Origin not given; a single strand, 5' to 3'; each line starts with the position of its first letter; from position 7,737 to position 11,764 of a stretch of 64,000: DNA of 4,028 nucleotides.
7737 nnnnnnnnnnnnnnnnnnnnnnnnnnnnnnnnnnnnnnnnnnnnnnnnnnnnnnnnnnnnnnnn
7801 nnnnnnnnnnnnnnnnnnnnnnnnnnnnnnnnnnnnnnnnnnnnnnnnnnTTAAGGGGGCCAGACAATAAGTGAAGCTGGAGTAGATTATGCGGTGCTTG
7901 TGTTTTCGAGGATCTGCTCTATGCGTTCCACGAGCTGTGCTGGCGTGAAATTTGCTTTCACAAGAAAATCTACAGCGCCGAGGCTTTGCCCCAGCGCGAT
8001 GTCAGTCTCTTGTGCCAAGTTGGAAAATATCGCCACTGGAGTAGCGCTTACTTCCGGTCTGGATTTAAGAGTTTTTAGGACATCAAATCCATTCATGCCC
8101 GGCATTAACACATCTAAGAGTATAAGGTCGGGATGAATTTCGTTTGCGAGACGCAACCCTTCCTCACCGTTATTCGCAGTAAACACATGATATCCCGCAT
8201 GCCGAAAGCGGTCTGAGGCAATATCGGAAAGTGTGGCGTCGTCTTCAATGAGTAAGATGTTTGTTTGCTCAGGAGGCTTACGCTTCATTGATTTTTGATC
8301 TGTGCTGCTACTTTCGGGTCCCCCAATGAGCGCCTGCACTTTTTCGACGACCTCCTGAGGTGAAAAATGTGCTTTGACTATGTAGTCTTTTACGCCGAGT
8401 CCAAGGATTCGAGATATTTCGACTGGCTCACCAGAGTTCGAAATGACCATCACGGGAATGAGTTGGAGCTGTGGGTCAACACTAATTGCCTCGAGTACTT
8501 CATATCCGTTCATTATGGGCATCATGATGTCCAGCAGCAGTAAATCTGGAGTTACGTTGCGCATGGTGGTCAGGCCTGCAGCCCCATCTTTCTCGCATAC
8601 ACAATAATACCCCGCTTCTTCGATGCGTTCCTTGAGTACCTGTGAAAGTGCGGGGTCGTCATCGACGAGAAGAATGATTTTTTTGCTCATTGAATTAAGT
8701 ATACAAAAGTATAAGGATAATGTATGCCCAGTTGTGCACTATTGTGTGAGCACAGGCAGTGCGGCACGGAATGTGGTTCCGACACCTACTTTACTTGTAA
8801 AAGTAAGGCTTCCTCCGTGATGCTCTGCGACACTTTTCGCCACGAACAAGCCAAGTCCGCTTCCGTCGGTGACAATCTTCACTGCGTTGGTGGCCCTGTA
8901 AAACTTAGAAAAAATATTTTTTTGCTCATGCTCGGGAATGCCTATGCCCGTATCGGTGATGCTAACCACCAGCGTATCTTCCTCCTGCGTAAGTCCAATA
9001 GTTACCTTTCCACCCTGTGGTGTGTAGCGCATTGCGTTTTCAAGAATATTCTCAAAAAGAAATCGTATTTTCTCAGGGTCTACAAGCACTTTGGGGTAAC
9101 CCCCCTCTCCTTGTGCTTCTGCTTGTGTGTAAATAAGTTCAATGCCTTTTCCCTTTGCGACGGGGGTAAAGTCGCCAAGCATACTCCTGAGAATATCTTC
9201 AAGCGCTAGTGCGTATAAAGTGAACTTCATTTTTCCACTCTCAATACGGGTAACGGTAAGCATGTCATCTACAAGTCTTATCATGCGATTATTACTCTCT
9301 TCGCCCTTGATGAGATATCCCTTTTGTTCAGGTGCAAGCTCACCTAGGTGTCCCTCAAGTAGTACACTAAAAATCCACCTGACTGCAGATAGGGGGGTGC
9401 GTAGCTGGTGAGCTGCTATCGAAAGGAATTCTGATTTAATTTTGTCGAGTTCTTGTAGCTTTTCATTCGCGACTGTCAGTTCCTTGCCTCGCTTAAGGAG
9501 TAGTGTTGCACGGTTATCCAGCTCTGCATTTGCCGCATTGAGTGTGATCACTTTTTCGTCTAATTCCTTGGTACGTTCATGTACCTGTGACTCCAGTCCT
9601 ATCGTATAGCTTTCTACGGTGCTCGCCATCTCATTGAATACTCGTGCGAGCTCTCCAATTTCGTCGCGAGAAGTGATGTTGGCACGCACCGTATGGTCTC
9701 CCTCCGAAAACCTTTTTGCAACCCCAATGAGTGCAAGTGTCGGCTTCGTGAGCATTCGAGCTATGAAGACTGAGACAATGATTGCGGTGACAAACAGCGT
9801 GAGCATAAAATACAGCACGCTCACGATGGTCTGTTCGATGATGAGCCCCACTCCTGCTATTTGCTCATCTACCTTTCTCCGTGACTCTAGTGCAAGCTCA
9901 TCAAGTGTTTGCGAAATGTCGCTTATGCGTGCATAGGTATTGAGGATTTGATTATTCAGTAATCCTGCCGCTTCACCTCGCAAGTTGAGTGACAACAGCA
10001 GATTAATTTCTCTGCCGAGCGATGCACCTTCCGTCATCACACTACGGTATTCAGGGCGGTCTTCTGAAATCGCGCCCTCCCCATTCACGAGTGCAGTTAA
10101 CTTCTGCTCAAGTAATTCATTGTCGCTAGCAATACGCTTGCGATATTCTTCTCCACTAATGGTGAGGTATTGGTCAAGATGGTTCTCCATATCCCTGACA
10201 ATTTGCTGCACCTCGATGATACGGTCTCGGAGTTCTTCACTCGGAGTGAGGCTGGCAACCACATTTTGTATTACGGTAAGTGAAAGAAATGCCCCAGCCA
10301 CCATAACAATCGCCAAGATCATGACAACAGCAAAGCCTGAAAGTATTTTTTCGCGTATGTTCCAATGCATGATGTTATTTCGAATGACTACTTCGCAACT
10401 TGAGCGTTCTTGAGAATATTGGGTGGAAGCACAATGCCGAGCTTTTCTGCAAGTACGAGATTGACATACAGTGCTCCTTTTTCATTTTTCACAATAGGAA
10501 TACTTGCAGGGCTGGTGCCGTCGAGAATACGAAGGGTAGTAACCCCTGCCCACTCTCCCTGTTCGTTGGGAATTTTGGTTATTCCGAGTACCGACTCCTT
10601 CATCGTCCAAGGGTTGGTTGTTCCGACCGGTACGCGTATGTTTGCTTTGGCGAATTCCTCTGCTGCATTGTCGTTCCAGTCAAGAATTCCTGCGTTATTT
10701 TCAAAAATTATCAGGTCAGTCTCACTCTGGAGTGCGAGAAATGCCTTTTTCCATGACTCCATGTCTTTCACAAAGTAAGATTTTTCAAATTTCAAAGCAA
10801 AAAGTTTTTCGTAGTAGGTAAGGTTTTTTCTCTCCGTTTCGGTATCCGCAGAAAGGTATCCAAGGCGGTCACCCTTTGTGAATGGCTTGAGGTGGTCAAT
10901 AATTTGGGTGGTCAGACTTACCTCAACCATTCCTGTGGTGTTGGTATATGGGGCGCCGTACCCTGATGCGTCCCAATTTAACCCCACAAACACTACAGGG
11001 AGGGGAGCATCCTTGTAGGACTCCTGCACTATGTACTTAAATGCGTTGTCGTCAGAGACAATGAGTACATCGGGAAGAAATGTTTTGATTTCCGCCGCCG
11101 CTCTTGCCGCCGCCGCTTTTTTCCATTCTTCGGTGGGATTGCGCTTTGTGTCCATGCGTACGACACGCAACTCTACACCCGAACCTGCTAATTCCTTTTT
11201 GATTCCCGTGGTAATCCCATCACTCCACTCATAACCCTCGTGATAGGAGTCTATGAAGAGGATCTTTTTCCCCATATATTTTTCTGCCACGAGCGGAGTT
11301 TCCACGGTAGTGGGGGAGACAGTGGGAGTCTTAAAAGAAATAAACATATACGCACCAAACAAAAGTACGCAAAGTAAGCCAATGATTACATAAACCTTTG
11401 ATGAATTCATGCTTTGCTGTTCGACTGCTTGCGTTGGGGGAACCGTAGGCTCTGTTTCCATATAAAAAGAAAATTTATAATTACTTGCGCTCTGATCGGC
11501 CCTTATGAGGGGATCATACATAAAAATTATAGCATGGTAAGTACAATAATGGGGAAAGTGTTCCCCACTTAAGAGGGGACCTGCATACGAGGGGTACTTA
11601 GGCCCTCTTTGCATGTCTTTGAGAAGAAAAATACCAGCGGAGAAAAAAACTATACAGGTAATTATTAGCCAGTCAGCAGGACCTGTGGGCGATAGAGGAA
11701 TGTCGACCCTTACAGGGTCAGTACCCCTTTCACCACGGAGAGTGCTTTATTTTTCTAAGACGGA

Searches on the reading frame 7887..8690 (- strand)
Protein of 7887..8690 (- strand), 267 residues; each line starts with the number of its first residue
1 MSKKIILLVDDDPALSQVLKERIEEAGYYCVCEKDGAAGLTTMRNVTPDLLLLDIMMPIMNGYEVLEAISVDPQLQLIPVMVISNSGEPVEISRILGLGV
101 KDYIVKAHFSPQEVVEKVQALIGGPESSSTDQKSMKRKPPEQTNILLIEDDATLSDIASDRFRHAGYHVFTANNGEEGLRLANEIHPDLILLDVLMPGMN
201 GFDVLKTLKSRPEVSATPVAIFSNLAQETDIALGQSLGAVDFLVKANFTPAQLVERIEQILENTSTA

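Call 68: search_protein_families(library=pfam, proteins=[window:7887-8690:-], max_evalue=0.00001)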
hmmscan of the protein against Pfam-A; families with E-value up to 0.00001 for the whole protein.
window:7887-8690:- (267 aa): 1 family
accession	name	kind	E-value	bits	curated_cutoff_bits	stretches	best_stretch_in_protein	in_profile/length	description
PF00072.30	Response_reg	-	1.1e-44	151.6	30.2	2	145-258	1-111/111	Response regulator receiver domain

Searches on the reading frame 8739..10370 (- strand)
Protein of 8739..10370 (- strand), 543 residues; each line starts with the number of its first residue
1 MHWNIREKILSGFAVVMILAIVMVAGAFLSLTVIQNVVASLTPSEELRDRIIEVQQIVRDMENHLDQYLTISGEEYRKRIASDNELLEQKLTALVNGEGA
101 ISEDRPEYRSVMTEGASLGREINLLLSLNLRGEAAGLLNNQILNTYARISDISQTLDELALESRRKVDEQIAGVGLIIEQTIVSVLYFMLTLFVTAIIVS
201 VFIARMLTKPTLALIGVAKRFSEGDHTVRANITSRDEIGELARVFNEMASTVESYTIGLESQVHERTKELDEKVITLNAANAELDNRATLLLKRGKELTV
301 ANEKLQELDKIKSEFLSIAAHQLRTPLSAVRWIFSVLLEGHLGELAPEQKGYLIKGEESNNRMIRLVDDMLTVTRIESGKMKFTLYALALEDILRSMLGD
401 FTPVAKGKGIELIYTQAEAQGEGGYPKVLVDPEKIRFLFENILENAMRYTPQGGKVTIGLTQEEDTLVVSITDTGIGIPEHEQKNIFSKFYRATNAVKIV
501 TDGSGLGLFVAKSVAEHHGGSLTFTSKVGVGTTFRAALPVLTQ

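Call 68: search_protein_families(library=pfam, proteins=[window:8739-10370:-], max_evalue=0.00001)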
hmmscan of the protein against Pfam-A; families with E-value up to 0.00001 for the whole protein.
window:8739-10370:- (543 aa): 3 families
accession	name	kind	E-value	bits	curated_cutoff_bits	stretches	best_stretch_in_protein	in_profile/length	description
PF02518.31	HATPase_c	-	8.2e-28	97.5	26.4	1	431-540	2-109/111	Histidine kinase-, DNA gyrase B-, and HSP90-like ATPase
PF00512.31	HisKA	-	6.4e-15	55.4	26.9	1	312-379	2-66/66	His Kinase A (phospho-acceptor) domain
PF00672.30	HAMP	-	1.6e-12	48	25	1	202-252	1-51/53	HAMP domain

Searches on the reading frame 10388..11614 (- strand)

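Call 68: search_protein_families(library=pfam, proteins=[window:10388-11614:-], max_evalue=0.00001)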
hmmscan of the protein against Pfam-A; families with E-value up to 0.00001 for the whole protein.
window:10388-11614:- (408 aa): 1 family
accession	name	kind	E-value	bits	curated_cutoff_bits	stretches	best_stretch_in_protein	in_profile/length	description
PF04392.18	ABC_sub_bind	-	4.6e-11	42.9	25.9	1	133-405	15-290/293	ABC transporter substrate binding protein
